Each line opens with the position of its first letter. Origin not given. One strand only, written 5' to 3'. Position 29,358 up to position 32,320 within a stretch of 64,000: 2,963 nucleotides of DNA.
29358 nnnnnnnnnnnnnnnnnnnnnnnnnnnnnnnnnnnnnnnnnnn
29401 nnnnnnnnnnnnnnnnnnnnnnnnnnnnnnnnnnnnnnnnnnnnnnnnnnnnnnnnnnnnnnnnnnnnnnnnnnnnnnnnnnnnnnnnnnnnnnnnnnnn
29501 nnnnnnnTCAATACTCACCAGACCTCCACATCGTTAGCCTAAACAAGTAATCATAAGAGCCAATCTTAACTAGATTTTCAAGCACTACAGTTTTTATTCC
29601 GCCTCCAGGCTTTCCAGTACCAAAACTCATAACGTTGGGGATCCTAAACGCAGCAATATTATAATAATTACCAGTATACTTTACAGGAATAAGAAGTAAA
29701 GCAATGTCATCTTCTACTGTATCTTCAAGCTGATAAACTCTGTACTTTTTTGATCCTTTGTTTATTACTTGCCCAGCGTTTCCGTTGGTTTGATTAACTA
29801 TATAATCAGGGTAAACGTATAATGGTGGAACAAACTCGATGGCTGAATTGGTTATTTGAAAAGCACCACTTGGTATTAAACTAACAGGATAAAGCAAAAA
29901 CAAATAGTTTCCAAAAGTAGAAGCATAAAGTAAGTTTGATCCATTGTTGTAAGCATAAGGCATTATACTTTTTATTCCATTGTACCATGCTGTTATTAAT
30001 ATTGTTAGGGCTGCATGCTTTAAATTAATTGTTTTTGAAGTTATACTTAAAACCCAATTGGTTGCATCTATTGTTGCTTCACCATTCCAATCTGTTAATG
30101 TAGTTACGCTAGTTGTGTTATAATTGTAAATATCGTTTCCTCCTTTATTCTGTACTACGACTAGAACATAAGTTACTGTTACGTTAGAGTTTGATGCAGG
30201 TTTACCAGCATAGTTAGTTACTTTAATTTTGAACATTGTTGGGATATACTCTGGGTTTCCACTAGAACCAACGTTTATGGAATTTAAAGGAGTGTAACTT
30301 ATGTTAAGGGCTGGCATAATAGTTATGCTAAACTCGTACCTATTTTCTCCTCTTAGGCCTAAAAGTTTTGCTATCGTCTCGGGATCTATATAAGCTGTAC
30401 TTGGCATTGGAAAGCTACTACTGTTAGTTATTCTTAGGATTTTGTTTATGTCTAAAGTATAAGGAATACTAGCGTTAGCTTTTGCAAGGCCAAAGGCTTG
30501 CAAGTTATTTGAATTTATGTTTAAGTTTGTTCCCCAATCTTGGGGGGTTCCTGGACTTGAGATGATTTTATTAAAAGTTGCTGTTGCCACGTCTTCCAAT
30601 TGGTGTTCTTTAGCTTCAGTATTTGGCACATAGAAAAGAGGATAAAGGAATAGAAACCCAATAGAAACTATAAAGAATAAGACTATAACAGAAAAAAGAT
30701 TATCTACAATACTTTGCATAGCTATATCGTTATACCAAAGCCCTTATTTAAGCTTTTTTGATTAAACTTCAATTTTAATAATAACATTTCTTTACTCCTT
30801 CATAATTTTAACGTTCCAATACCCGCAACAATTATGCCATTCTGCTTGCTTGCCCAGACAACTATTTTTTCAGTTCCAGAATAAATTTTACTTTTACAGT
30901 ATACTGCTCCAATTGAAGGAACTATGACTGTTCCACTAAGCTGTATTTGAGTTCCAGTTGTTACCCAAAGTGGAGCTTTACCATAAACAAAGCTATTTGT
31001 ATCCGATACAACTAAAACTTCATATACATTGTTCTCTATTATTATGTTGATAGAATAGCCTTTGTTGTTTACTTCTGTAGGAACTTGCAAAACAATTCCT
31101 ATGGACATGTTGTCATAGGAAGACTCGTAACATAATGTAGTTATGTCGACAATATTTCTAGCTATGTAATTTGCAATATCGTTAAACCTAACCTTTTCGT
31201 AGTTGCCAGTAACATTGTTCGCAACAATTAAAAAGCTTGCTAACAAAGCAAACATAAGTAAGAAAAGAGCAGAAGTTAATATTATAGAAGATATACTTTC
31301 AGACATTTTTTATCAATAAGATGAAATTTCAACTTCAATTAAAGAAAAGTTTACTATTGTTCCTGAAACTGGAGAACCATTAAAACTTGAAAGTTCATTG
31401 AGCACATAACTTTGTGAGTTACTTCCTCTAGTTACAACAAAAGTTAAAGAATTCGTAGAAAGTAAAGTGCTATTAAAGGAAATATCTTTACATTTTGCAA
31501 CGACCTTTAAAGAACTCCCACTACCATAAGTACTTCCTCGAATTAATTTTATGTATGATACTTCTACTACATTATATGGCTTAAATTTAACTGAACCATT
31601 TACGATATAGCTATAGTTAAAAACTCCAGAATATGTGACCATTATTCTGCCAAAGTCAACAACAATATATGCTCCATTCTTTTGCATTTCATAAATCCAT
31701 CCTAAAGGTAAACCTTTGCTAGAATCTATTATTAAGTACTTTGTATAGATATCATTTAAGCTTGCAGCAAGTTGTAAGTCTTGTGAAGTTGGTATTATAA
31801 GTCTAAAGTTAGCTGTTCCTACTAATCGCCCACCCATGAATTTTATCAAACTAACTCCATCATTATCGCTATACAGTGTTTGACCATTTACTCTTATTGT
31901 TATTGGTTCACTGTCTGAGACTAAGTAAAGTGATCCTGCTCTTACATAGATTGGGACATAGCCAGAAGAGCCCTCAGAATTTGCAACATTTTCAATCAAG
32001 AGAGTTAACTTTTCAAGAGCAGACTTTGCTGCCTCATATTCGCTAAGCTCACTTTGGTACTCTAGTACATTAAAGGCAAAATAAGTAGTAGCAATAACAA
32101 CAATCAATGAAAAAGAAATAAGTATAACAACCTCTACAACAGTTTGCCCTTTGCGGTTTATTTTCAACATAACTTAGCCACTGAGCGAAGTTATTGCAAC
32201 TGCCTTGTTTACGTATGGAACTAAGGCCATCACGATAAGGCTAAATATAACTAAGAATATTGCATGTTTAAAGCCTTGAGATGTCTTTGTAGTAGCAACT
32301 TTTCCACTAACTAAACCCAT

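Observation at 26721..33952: Six-gene type IV pilus-like operon with a platform protein and a giant prepilin-like protein, but no FlaI/PilB-type ATPase or prepilin peptidase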

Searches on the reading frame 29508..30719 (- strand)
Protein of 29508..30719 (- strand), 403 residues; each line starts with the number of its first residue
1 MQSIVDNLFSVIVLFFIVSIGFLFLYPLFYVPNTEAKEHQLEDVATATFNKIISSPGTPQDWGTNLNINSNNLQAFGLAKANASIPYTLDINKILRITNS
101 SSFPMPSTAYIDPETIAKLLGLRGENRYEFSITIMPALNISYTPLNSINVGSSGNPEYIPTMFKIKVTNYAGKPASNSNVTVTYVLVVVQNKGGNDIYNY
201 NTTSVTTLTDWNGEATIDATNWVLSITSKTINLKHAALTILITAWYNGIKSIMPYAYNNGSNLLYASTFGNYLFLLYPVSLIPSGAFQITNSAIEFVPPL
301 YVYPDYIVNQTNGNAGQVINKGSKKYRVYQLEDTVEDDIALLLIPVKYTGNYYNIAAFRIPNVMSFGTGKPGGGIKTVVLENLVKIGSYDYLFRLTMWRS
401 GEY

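Call 3: search_protein_families(library=pfam, proteins=[window:29508-30719:-], max_evalue=1)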
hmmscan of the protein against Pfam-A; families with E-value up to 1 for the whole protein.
window:29508-30719:- (403 aa): 1 family
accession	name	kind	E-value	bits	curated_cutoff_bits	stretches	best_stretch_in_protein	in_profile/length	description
PF17789.7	MG4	-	0.09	13.5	24.7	1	159-232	14-72/95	Macroglobulin domain MG4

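Call 4: search_protein_families(library=ncbifam, proteins=[window:29508-30719:-], max_evalue=1)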
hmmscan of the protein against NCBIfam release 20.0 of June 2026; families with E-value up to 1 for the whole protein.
window:29508-30719:- (403 aa): 0 families

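Call 47: search_protein_families(library=pfam, alignment_id=A5, max_evalue=0.05)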
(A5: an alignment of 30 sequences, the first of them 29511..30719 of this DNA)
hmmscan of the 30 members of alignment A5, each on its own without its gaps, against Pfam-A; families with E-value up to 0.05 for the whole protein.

A. member 1, window:29511-30719:- (403 aa): 0 families

B. families by the number of members that match (of 30 scanned): 3 families
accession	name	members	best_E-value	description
PF02369.22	Big_1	1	0.0052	Bacterial Ig-like domain (group 1)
PF01796.24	OB_ChsH2_C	1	0.011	ChsH2, C-terminal OB-fold domain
PF00794.24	PI3K_rbd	1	0.02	PI3-kinase family, ras-binding domain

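Call 90: search_solved_structures(query=A5, max_evalue=1)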
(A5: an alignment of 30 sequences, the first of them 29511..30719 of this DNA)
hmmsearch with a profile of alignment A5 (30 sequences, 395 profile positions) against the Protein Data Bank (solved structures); distinct sequences matched with E-value up to 1: 0.

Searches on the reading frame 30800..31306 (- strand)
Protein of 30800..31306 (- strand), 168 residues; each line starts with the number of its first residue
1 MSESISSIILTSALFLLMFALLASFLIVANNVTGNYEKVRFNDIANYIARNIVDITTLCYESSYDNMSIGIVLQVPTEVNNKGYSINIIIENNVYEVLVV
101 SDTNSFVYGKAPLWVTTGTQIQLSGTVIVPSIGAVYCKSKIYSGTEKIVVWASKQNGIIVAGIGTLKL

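Call 3: search_protein_families(library=pfam, proteins=[window:30800-31306:-], max_evalue=1)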
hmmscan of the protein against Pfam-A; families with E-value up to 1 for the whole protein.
window:30800-31306:- (168 aa): 0 families

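Call 4: search_protein_families(library=ncbifam, proteins=[window:30800-31306:-], max_evalue=1)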
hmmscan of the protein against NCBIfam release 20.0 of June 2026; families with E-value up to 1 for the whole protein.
window:30800-31306:- (168 aa): 1 family
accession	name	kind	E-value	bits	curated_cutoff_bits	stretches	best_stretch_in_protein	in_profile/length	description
NF007386.0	PRK09907.1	equivalog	0.13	12.2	120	1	64-103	39-77/111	endoribonuclease MazF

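Call 48: search_protein_families(library=pfam, alignment_id=A6, max_evalue=0.05)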
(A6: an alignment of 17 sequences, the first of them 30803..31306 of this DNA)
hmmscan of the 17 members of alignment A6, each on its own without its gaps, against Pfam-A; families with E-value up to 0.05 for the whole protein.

A. member 1, window:30803-31306:- (168 aa): 0 families

B. families by the number of members that match (of 17 scanned): 0 families

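Call 91: search_solved_structures(query=A6, max_evalue=1)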
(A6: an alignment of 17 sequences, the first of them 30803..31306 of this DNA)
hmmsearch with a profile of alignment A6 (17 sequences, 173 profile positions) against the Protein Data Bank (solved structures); distinct sequences matched with E-value up to 1: 2.
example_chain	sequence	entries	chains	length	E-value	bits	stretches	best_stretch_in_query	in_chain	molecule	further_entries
5ezu_A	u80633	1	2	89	0.35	13.8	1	49-127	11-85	Protein A46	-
5wh9_A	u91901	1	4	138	0.4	13.7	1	125-164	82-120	4-hydroxybenzoyl-CoA thioesterase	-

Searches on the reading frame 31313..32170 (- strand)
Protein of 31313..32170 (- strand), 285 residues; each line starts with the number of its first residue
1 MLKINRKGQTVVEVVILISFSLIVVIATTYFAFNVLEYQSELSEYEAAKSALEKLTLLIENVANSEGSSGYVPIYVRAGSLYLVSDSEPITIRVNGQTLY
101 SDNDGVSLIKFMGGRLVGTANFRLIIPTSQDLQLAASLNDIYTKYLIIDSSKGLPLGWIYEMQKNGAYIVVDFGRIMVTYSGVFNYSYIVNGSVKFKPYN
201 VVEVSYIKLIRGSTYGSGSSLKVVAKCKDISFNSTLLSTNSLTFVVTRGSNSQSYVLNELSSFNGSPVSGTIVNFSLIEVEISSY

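Call 3: search_protein_families(library=pfam, proteins=[window:31313-32170:-], max_evalue=1)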
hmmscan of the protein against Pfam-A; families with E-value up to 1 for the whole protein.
window:31313-32170:- (285 aa): 3 families
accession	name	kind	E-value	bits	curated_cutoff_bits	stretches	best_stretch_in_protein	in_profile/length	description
PF23960.2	DUF7289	-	0.026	14.5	27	1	11-103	6-98/238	Family of unknown function (DUF7289)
PF04021.17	Class_IIIsignal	-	0.05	14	23.7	1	6-31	1-26/27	Class III signal peptide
PF14163.11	SieB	-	0.16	12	26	1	11-56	34-79/147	Super-infection exclusion protein B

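Call 4: search_protein_families(library=ncbifam, proteins=[window:31313-32170:-], max_evalue=1)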
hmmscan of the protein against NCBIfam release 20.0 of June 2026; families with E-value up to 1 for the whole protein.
window:31313-32170:- (285 aa): 1 family
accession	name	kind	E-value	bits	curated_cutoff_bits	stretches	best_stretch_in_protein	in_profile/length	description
TIGR01048.1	lysA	equivalog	0.059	11.9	297.9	1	167-230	272-335/417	diaminopimelate decarboxylase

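Call 44: search_protein_families(library=pfam, alignment_id=A3, max_evalue=0.01)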
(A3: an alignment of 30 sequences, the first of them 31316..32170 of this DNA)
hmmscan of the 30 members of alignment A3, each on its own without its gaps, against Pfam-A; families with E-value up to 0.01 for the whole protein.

A. member 1, window:31316-32170:- (285 aa): 0 families

B. families by the number of members that match (of 30 scanned): 3 families
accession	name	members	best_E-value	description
PF23960.2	DUF7289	5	2.5e-06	Family of unknown function (DUF7289)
PF07790.16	Pilin_N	1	0.0016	Archaeal Type IV pilin, N-terminal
PF15198.11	Dexa_ind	1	0.0073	Dexamethasone-induced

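Call 50: search_solved_structures(query=A3, max_evalue=1)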
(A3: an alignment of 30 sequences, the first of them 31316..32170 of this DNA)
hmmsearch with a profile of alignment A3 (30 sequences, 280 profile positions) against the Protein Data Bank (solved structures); distinct sequences matched with E-value up to 1: 8.
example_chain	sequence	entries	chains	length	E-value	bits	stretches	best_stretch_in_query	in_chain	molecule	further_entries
2xvi_A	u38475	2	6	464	0.003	20.2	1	63-121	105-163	FLAVIN-CONTAINING MONOOXYGENASE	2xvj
2xve_A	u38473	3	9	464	0.003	20.2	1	63-121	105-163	FLAVIN-CONTAINING MONOOXYGENASE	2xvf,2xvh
8b2d_A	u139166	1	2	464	0.0041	19.8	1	63-121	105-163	Flavin-containing monooxygenase, Fmo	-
2vq7_A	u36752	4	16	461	0.0077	18.9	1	63-119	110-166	FLAVIN-CONTAINING MONOOXYGENASE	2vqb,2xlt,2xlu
2xls_A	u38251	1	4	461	0.0077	18.9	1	63-119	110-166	FLAVIN-CONTAINING MONOOXYGENASE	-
2xlp_A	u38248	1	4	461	0.0077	18.9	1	63-119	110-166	FLAVIN-CONTAINING MONOOXYGENASE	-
2xlr_A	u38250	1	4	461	0.0077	18.9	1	63-119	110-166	FLAVIN-CONTAINING MONOOXYGENASE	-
6hns_A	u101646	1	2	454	0.71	12.4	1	63-121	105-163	Small molecule metabolism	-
